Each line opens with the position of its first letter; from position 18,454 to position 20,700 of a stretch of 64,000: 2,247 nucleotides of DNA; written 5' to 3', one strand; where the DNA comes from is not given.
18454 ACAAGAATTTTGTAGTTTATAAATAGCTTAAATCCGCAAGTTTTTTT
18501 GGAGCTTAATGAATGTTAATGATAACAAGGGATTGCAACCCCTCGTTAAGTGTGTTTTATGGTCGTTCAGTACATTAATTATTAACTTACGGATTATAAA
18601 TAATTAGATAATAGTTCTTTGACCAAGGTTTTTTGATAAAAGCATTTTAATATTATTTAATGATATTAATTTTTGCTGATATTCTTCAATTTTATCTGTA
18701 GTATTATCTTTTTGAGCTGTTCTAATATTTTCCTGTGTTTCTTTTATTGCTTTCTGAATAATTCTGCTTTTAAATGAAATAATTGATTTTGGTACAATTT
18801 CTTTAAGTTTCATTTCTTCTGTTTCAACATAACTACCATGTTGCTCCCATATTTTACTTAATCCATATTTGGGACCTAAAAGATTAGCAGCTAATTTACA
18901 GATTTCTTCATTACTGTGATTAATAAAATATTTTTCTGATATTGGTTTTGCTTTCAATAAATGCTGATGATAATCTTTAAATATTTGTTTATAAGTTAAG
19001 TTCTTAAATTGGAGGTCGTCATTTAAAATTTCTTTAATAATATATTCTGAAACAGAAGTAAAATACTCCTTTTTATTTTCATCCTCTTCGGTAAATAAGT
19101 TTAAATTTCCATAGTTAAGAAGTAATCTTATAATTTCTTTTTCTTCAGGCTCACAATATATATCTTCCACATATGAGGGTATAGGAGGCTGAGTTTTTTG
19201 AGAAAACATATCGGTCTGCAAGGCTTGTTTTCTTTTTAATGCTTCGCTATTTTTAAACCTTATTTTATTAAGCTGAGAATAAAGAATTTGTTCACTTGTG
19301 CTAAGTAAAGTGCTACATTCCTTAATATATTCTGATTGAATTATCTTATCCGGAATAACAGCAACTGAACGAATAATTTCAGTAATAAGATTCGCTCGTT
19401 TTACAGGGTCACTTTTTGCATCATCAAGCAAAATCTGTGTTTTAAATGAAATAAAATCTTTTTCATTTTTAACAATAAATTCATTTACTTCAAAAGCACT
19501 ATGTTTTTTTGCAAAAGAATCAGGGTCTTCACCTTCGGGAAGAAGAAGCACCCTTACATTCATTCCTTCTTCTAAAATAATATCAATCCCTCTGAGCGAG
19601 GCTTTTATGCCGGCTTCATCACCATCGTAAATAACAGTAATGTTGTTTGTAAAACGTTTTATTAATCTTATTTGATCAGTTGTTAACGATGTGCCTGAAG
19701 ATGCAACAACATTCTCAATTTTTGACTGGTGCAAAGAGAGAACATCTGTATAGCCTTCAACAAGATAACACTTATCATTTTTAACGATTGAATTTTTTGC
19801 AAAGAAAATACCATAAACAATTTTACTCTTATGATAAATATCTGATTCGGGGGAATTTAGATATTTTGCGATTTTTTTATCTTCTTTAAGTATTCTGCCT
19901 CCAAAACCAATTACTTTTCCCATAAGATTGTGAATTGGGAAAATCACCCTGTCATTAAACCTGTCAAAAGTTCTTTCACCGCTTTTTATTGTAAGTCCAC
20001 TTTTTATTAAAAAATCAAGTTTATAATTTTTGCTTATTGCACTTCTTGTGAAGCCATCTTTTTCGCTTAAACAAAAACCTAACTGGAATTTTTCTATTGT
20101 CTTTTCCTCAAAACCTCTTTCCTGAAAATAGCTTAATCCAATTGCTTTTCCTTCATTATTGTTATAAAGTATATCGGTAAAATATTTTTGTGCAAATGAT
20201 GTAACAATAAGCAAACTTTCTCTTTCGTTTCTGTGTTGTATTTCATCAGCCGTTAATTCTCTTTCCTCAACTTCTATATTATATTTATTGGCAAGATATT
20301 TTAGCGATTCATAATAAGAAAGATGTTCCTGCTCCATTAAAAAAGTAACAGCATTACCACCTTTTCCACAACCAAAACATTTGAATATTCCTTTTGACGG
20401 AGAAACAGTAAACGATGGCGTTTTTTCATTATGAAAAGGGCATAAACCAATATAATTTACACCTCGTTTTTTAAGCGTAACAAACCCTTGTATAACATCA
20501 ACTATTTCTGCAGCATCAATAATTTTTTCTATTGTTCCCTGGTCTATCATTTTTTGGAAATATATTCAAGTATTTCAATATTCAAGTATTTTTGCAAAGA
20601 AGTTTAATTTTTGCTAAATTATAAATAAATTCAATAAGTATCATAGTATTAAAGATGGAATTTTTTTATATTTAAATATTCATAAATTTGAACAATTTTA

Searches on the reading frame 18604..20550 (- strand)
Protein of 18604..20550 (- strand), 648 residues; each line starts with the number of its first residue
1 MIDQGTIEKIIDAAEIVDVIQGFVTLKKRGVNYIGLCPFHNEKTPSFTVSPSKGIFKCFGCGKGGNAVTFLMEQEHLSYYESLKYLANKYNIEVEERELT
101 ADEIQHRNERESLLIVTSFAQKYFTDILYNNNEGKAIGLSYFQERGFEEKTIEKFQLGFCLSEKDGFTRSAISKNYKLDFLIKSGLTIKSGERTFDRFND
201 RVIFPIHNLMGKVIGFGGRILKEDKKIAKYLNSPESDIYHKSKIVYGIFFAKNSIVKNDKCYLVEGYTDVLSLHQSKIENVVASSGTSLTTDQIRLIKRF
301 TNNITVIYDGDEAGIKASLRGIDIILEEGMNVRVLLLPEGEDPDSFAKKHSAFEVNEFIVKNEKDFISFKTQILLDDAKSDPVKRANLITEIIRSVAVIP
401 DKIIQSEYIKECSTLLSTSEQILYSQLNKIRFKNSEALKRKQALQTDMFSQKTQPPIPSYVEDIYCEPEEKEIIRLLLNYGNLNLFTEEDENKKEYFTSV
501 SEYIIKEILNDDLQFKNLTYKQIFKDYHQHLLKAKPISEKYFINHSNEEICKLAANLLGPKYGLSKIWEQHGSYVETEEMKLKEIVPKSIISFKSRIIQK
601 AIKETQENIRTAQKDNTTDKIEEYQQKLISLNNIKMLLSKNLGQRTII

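Call 27: search_protein_families(library=ncbifam, proteins=[window:18604-20550:-], max_evalue=0.00001)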
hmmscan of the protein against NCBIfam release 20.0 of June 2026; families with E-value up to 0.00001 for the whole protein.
window:18604-20550:- (648 aa): 2 families
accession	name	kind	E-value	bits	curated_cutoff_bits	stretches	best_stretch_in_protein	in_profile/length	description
TIGR01391.1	dnaG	equivalog_domain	8.2e-136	453.1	283.6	1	1-415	1-413/414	DNA primase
TIGR00646.1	MG010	hypoth_equivalog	1.5e-07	31.2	260.65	1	202-336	60-189/218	DNA primase-like protein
